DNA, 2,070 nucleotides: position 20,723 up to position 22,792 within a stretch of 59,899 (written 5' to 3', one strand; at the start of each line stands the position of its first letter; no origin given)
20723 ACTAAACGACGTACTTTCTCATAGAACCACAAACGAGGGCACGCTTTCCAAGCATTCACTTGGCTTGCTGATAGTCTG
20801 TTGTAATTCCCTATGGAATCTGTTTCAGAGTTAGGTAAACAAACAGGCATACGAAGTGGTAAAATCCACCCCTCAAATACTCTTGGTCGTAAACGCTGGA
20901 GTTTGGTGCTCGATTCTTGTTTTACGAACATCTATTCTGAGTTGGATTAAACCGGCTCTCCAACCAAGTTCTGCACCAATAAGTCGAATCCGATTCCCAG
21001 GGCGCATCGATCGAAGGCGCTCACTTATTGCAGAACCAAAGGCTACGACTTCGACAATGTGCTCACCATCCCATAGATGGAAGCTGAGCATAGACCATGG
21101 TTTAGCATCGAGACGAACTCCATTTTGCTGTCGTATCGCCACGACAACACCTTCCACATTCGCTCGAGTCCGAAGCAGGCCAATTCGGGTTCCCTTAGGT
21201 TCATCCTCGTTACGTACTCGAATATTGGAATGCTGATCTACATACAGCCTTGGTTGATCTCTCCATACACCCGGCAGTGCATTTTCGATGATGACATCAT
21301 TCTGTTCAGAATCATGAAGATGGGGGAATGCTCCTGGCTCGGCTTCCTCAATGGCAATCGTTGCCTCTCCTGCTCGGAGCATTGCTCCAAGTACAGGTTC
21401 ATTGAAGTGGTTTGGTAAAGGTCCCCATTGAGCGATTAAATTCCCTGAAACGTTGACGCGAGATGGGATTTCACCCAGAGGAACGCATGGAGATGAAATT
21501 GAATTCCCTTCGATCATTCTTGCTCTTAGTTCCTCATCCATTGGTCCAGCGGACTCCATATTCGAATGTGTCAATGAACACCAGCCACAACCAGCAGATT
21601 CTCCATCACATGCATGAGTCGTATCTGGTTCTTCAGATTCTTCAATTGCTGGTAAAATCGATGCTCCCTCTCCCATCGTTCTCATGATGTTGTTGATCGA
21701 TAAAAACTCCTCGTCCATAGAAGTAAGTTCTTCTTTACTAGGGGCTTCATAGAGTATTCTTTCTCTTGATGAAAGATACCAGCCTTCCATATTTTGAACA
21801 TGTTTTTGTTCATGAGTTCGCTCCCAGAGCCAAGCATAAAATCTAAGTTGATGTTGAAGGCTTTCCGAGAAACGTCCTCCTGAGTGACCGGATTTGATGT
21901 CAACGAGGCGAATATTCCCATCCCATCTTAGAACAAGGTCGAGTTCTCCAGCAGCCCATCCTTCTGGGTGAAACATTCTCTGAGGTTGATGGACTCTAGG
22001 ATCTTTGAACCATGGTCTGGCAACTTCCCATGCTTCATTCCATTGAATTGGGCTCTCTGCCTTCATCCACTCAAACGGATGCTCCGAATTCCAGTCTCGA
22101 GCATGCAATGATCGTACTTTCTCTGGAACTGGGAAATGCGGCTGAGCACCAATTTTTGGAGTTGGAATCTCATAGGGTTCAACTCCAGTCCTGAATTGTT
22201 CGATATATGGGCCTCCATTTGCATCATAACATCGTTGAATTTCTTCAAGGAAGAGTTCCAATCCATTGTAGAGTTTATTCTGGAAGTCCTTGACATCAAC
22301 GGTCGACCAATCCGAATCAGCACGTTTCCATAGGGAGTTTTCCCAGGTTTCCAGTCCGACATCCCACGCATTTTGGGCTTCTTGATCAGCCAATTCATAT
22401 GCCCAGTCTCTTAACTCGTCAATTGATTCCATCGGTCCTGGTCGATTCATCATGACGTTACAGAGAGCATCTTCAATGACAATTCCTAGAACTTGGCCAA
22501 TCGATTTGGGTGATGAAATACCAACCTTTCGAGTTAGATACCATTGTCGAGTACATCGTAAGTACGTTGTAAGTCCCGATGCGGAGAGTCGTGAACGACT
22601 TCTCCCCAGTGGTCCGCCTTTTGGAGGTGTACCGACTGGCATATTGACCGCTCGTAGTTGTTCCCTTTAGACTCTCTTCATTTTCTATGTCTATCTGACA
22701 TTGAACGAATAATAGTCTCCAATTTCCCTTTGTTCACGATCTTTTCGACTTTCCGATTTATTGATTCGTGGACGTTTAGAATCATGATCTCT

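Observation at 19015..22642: Tandem paralogous Fe-S PD-(D/E)XK nucleases, each fused to two OB-fold-like modules: candidate two-subunit nuclease of unrecognised architecture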

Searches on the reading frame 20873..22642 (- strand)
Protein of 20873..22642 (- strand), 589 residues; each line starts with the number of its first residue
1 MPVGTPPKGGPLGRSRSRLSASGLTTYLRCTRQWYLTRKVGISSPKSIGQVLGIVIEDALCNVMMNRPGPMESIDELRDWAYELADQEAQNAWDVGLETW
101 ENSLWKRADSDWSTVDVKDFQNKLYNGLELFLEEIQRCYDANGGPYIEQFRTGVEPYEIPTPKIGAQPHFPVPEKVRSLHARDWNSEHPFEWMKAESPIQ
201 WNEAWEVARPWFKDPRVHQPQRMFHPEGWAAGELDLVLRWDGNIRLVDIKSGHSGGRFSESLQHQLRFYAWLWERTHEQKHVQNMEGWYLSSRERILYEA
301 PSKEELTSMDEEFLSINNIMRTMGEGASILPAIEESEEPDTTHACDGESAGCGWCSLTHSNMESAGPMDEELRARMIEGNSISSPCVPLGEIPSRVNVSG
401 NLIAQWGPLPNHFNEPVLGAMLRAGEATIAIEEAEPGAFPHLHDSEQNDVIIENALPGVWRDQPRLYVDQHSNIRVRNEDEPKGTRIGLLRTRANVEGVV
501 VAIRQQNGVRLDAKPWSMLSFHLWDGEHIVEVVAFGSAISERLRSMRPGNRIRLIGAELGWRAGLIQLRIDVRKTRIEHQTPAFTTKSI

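Call 3: search_protein_families(library=pfam, proteins=[window:20873-22642:-], max_evalue=1)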
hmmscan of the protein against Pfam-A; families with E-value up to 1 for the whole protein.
window:20873-22642:- (589 aa): 2 families
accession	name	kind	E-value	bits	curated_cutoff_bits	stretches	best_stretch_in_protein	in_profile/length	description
PF12705.13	PDDEXK_1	-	8.9e-16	59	22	2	191-357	83-242/247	PD-(D/E)XK nuclease superfamily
PF01336.31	tRNA_anti-codon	-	0.021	15.2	27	1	496-556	3-55/75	OB-fold nucleic acid binding domain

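Call 5: search_protein_families(library=ncbifam, proteins=[window:20873-22642:-], max_evalue=1)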
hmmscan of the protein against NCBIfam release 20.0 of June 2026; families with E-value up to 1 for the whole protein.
window:20873-22642:- (589 aa): 2 families
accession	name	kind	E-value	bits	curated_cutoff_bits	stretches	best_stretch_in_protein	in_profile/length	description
TIGR00372.1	cas4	equivalog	0.0013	18.6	65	1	229-306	67-140/180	CRISPR-associated protein Cas4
NF040671.1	PLuB_AAA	exception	0.017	12.4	999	1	232-303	485-552/1256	PLuB system helicase-like protein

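Call 6: find_homologous_proteins(query=window:20876-22642:-, max_evalue=0.001)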
Query window:20876-22642:- (589 aa): 341 proteins with E <= 0.001 among 8000 candidates; the best 120 are listed.
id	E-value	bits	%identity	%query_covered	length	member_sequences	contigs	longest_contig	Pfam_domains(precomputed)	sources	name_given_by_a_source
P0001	0.0e+0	1351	97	100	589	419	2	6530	PF12705.14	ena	-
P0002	0.0e+0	1035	73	100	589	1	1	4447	PF12705.14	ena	-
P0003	0.0e+0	1028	73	100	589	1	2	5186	PF12705.14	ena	-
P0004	0.0e+0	1028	72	100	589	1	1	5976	PF12705.14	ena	-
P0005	0.0e+0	1027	72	100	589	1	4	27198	PF12705.14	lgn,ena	-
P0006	0.0e+0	1027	72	100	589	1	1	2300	PF12705.14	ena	-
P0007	0.0e+0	1026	72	100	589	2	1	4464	PF12705.14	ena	-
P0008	0.0e+0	1025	72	100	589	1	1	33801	PF12705.14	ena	-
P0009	0.0e+0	1020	72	100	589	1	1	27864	PF12705.14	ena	-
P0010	0.0e+0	1017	72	100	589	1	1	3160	PF12705.14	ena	-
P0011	0.0e+0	1017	71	100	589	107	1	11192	PF12705.14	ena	-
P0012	9.5e-298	1007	71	100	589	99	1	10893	PF12705.14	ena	-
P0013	1.3e-296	1003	71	100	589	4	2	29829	PF12705.14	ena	-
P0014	3.3e-296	1002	71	100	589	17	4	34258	PF12705.14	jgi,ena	-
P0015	7.3e-296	1000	71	100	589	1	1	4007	PF12705.14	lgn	-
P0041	4.8e-210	717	53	98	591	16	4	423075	PF12705.14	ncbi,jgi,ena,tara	jgi:hypothetical protein|tara:strand:- start:1876 stop:3651 length:1776 start_codon:yes stop_codon:y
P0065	9.2e-209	713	53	98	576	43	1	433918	PF12705.14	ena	-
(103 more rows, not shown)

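Call 7: search_solved_structures(query=window:20876-22642:-, max_evalue=1, show_alignments=2)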
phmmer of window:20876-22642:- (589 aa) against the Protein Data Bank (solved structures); distinct sequences matched with E-value up to 1: 0.

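Call 20: find_encoding_contigs(protein=P0041, flank=8000, max_places=3)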
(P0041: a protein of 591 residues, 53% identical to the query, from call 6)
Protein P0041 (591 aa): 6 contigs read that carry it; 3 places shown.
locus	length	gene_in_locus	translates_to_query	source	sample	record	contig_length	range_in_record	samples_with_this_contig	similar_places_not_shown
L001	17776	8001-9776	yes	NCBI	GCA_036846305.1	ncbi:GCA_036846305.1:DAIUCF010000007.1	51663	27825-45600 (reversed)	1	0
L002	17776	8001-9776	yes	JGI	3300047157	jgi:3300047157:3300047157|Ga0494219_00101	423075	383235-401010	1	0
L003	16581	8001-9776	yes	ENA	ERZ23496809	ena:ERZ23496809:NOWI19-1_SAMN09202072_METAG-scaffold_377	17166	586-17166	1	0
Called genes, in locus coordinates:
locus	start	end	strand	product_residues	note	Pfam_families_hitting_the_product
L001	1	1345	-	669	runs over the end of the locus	PF02518:HATPase_c, PF13589:HATPase_c_3, PF01119:DNA_mis_repair, PF08676:MutL_C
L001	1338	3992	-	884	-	PF01624:MutS_I, PF05188:MutS_II, PF05192:MutS_III, PF05190:MutS_IV, PF00488:MutS_V, PF27441:MutS_C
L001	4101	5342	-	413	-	-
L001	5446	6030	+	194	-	PF00252:Ribosomal_L16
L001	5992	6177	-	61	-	-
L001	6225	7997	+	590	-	PF00005:ABC_tran, PF02463:SMC_N (faint), PF03215:Rad17 (faint), PF13191:AAA_16 (faint), PF13304:AAA_21 (faint), PF00005:ABC_tran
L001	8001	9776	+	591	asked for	PF12705:PDDEXK_1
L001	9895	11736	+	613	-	PF12705:PDDEXK_1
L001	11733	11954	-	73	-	-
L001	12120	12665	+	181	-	PF05154:TM2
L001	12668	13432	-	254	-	PF09754:PAC2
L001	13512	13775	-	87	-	PF04135:Nop10p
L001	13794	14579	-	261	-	PF00575:S1, PF07541:EIF_2_alpha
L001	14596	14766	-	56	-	PF01667:Ribosomal_S27e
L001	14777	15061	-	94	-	PF00935:Ribosomal_L44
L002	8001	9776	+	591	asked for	PF12705:PDDEXK_1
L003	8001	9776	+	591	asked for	PF12705:PDDEXK_1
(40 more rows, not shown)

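Call 21: find_encoding_contigs(protein=P0065, flank=8000, max_places=2)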
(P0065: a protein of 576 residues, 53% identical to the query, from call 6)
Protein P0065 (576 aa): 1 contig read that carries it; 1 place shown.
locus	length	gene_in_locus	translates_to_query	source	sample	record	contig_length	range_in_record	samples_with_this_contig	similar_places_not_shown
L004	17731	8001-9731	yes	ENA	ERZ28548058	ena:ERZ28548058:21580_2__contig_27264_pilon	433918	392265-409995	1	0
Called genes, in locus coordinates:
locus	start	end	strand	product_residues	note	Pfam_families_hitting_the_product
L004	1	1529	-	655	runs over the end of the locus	PF02518:HATPase_c, PF13589:HATPase_c_3, PF01119:DNA_mis_repair, PF08676:MutL_C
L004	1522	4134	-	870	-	PF01624:MutS_I, PF05188:MutS_II, PF05192:MutS_III, PF05190:MutS_IV, PF00488:MutS_V, PF27441:MutS_C (weak)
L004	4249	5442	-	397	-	-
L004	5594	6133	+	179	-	PF00252:Ribosomal_L16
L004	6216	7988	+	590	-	PF13555:AAA_29 (faint), PF00005:ABC_tran, PF02463:SMC_N (faint), PF03215:Rad17 (faint), PF13175:AAA_15 (faint), PF13191:AAA_16 (faint), PF13476:AAA_23 (faint), PF00005:ABC_tran, +4 more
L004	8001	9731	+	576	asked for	PF12705:PDDEXK_1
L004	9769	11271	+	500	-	PF12705:PDDEXK_1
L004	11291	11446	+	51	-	-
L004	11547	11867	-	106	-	-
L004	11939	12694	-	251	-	PF09754:PAC2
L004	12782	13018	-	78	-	PF04135:Nop10p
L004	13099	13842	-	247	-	PF00575:S1 (weak), PF07541:EIF_2_alpha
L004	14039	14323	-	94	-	PF00935:Ribosomal_L44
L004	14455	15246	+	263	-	-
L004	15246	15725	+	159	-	-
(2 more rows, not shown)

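Call 27: predict_structure(alignment_id=A3)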
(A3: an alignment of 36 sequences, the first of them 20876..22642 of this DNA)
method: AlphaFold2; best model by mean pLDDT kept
length: 589 residues; sequences in the alignment: 36
mean_pLDDT: 82.7   pTM: 0.83
mean pLDDT of the five models: 82.7, 82.4, 81.2, 79.9, 78.8
residues with pLDDT >= 90: 273; 70-90: 203; 50-70: 69; < 50: 44
segments of 3 or more residues with pLDDT < 50: 2-5, 7-15, 163-183, 583-589
pLDDT, mean of each block of 10 residues (from residue 1): 47 60 90 90 91 91 87 95 97 95 91 94 97 97 93 76 46 40 54 91 92 67 79 88 93 79 92 87 94 94 94 92 89 74 79 86 89 92 93 87 71 59 85 69 69 87 83 81 62 91 86 80 96 92 93 93 87 88 45
secondary structure, 60 per line:
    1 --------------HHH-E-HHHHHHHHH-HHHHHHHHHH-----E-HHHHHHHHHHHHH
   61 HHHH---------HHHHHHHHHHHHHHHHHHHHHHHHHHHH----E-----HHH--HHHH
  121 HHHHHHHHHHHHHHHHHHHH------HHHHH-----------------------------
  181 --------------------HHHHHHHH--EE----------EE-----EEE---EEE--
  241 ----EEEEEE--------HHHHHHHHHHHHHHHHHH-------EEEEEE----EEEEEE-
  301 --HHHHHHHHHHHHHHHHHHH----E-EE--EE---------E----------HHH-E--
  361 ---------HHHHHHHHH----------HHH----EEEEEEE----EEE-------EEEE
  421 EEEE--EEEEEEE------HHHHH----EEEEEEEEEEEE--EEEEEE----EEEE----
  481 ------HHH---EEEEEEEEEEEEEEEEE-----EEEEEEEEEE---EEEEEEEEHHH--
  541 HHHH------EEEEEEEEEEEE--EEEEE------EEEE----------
elements in order: H21-29 H31-40 H48-64 H74-101 H117-140 H147-151 H201-208 E230-232 E236-238 E245-250 H259-276 E284-289 E294-299 H303-321 H370-378 E396-402 E407-409 E417-424 E427-433 H440-444 E449-460 E463-468 E473-476 E493-509 E515-524 E528-535 H541-544 E551-562 E565-569 E576-579

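Call 29: search_protein_representatives(alignment_id=A3)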
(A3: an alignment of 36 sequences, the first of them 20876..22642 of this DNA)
Query: 36 sequences, 609 profile positions. Proteins with E-value up to 0.001 (for the whole library): 498; up to 1e-10: 188; up to 1e-30: 76. The best 150 are listed.
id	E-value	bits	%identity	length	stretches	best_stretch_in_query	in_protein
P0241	2.1e-227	772.9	-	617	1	1-607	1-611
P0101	3.9e-214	729.1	-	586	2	113-607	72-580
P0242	6.3e-208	708.6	-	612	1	1-605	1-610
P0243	3.9e-189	646.6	-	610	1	1-606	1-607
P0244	2.7e-164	564.5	-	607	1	1-606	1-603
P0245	6.2e-150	517.1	-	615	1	1-594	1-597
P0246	3.6e-147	508.0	-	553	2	222-607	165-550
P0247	5.9e-145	500.6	-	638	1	1-606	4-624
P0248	9.2e-144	496.7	-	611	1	1-604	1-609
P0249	1.7e-141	489.2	-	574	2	114-607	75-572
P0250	8.9e-141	486.8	-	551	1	1-606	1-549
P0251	7.5e-139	480.5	-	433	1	167-603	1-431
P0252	3.2e-138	478.4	-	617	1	1-607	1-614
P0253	1.7e-136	472.7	-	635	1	13-605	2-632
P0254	3.9e-136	471.5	-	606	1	1-607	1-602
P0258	5.9e-130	451.1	-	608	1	1-606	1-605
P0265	8.7e-115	401.0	-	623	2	1-387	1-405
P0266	7.2e-110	384.8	-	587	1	1-606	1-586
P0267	4.1e-100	352.6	-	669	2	26-306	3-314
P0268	9.1e-98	344.8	-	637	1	35-563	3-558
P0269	1.6e-95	337.4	-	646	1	26-604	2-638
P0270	2.8e-92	326.7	-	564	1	25-602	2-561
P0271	9.5e-90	318.3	-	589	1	52-604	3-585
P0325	6.2e-29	117.4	-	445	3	219-396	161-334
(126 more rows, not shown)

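Call 31: fold_search(model_id=the predicted structure, library=pdb)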
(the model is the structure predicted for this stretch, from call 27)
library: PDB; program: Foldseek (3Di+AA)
matches with E <= 10: 676; with E <= 0.001: 98
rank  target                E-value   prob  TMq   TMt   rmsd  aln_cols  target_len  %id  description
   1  4gop_C                1.9e-07  1.00  0.14  0.18  15.9       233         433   12  Structure and Conformational Change of a Replication Protein A Heterotrimer Bound to ssDNA (released 2012-11-28)
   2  5yzw_B                2.6e-07  1.00  0.11  0.30  14.1       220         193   14  Crystal structure of p204 HINb domain (released 2018-12-19)
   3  3b6y_B                1.0e-06  1.00  0.11  0.33  12.7       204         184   14  Crystal Structure of the Second HIN-200 Domain of Interferon-Inducible Protein 16 (released 2007-11-13)
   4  8x70_A                1.3e-06  1.00  0.12  0.32  12.6       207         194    9  The Crystal Structure of IFI16 from Biortus. (released 2023-12-27)
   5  3b6y_A                1.5e-06  1.00  0.12  0.32  12.6       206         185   14  Crystal Structure of the Second HIN-200 Domain of Interferon-Inducible Protein 16 (released 2007-11-13)
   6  2oq0_A                1.8e-06  1.00  0.12  0.33  12.6       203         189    9  Crystal Structure of the First HIN-200 Domain of Interferon-Inducible Protein 16 (released 2007-02-27)
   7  2oq0_C                2.2e-06  1.00  0.12  0.31  12.7       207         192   10  Crystal Structure of the First HIN-200 Domain of Interferon-Inducible Protein 16 (released 2007-02-27)
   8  4jbm_B                2.3e-06  1.00  0.12  0.29  12.8       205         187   13  Structure of murine DNA binding protein bound with ds DNA (released 2013-06-26)
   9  2oq0_D                2.5e-06  1.00  0.12  0.33  14.1       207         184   13  Crystal Structure of the First HIN-200 Domain of Interferon-Inducible Protein 16 (released 2007-02-27)
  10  3rlo                  2.6e-06  1.00  0.11  0.31  13.6       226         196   14  Structural Basis of Cytosolic DNA Recognition by Innate Receptors (released 2012-04-25)
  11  4qgu_B                2.6e-06  1.00  0.12  0.30  13.5       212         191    9  protein domain complex with ssDNA (released 2015-06-17)
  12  1xjv_A                2.7e-06  1.00  0.11  0.21  19.9       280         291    8  Crystal structure of human POT1 bound to telomeric single-stranded DNA (TTAGGGTTAG) (released 2004-12-14)
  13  8idx_A                3.0e-06  1.00  0.12  0.34  12.7       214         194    9  Structure of p205 HIN (released 2024-02-14)
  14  8x70_C                3.2e-06  1.00  0.12  0.31  12.9       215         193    9  The Crystal Structure of IFI16 from Biortus. (released 2023-12-27)
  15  4qgu_A                3.7e-06  1.00  0.12  0.32  13.3       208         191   10  protein domain complex with ssDNA (released 2015-06-17)
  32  1jmc_A                7.7e-06  1.00  0.13  0.30  13.9       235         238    9  SINGLE STRANDED DNA-BINDING DOMAIN OF HUMAN REPLICATION PROTEIN A BOUND TO SINGLE STRANDED DNA, RPA70 SUBUNIT, RESIDUE (released 1997-10-16)
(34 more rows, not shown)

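Call 35: find_homologous_proteins(query=A4, max_evalue=0.001)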
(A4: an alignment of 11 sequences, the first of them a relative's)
Query A4 (11 sequences) (444 aa, profile of the alignment): 54 proteins with E <= 0.001 among 8000 candidates.
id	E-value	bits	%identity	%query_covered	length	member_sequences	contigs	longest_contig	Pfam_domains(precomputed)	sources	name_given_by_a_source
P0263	3.0e-198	678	26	68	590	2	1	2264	PF12705.14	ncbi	-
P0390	1.7e-197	676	26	68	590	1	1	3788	PF12705.14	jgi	-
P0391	1.4e-192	659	27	36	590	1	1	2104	PF12705.14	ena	-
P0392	2.1e-187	642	25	68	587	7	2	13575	PF12705.14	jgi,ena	-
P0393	5.5e-183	628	31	38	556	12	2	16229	-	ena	-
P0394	9.1e-183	627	26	46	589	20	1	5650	PF12705.14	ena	-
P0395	9.1e-183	627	24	89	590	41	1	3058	PF12705.14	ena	-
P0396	2.8e-182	625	26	68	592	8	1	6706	PF12705.14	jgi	jgi:hypothetical protein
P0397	1.4e-181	623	25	48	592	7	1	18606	PF12705.14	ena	-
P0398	2.7e-181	622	24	66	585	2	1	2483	PF12705.14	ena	-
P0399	4.4e-181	621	26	27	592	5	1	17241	PF12705.14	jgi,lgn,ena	-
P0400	6.4e-181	621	26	46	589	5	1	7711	PF12705.14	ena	-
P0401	9.4e-181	620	25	68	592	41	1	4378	PF12705.14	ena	-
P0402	1.2e-180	620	25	45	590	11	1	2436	PF12705.14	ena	-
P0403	1.8e-180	619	27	46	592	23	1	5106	PF12705.14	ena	-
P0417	2.0e-171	590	28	38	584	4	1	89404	PF12705.14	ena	-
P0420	2.7e-133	464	27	61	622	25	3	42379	PF12705.14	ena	-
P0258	4.5e-126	440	28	82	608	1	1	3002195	PF12705.14,PF01336.32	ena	-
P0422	8.3e-89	317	54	95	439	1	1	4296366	PF12705.14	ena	-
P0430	1.6e-81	293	49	95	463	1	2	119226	PF12705.14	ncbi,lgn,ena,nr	ncbi:MAG: hypothetical protein EXS14_09145 [Planctomycetes bacterium]|nr:hypothetical protein [Planc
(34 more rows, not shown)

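Call 36: find_encoding_contigs(protein=P0258, flank=10000, max_places=2)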
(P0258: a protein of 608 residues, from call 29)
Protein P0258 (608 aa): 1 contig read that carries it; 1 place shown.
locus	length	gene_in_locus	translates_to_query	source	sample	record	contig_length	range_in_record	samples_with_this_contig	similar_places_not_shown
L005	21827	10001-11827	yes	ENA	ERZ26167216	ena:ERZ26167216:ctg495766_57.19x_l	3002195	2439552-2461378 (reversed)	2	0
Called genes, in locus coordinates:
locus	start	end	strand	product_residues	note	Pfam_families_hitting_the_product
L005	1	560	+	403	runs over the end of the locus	PF08442:ATP-grasp_2, PF13549:ATP-grasp_5 (faint), PF24948:Citrate_synth_N, PF00549:Ligase_CoA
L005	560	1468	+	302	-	PF02629:CoA_binding, PF13607:Succ_CoA_lig, PF00549:Ligase_CoA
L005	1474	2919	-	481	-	PF01266:DAO (faint), PF01593:Amino_oxidase, PF03486:HI0933_like (faint), PF12831:FAD_oxidored (weak), PF13450:NAD_binding_8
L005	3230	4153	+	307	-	-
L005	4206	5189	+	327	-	PF00494:SQS_PSY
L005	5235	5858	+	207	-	-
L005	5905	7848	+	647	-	PF04068:Fer4_RLI, PF00037:Fer4, PF12837:Fer4_6 (weak), PF02463:SMC_N (faint), PF00005:ABC_tran, PF03215:Rad17 (faint), PF13191:AAA_16 (faint), PF00005:ABC_tran, +2 more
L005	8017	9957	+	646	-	PF12705:PDDEXK_1 (faint)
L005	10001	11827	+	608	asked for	PF12705:PDDEXK_1, PF01336:tRNA_anti-codon (faint)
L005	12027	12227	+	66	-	-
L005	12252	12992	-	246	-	PF09754:PAC2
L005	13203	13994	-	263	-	PF00575:S1 (weak), PF07541:EIF_2_alpha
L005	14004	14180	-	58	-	PF01667:Ribosomal_S27e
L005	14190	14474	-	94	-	PF00935:Ribosomal_L44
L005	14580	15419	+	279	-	-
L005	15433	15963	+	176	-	-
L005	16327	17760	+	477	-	PF13522:GATase_6, PF13537:GATase_7, PF00156:Pribosyltran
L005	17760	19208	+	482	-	PF13522:GATase_6, PF13537:GATase_7, PF00156:Pribosyltran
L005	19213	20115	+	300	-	PF22025:ThiI_fer (weak), PF02926:THUMP (weak)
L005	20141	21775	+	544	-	PF12894:ANAPC4_WD40 (faint), PF22352:K319L-like_PKD (weak)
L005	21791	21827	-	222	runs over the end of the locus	-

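Call 37: find_encoding_contigs(protein=P0422, flank=10000, max_places=2)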
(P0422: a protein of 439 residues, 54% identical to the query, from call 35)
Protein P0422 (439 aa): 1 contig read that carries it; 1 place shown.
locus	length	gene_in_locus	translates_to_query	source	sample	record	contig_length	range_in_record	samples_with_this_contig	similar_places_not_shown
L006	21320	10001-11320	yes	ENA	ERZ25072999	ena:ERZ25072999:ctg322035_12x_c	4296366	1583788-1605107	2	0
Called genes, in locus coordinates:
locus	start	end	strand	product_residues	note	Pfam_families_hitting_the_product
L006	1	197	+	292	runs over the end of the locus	PF00033:Cytochrome_B, PF13631:Cytochrom_B_N_2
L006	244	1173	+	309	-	-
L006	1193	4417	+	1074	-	PF13442:Cytochrome_CBB3 (faint), PF00034:Cytochrom_C (faint), PF14522:Cytochrome_C7 (faint), PF02433:FixO (faint)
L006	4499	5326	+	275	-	PF02985:HEAT (faint), PF13646:HEAT_2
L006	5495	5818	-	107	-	PF12838:Fer4_7 (faint), PF14697:Fer4_21 (faint)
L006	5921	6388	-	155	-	-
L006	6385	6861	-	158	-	-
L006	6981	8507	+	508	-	PF16822:ALGX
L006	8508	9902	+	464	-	PF03062:MBOAT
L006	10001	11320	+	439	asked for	PF12705:PDDEXK_1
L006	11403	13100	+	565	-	PF04389:Peptidase_M28, PF01546:Peptidase_M20, PF13180:PDZ_2 (weak), PF17820:PDZ_6 (weak)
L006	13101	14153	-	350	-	PF00491:Arginase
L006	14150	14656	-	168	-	PF05991:NYN_YacP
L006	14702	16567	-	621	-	PF17900:Peptidase_M1_N, PF01433:Peptidase_M1, PF09127:Leuk-A4-hydro_C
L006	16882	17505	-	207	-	PF02985:HEAT (faint), PF13646:HEAT_2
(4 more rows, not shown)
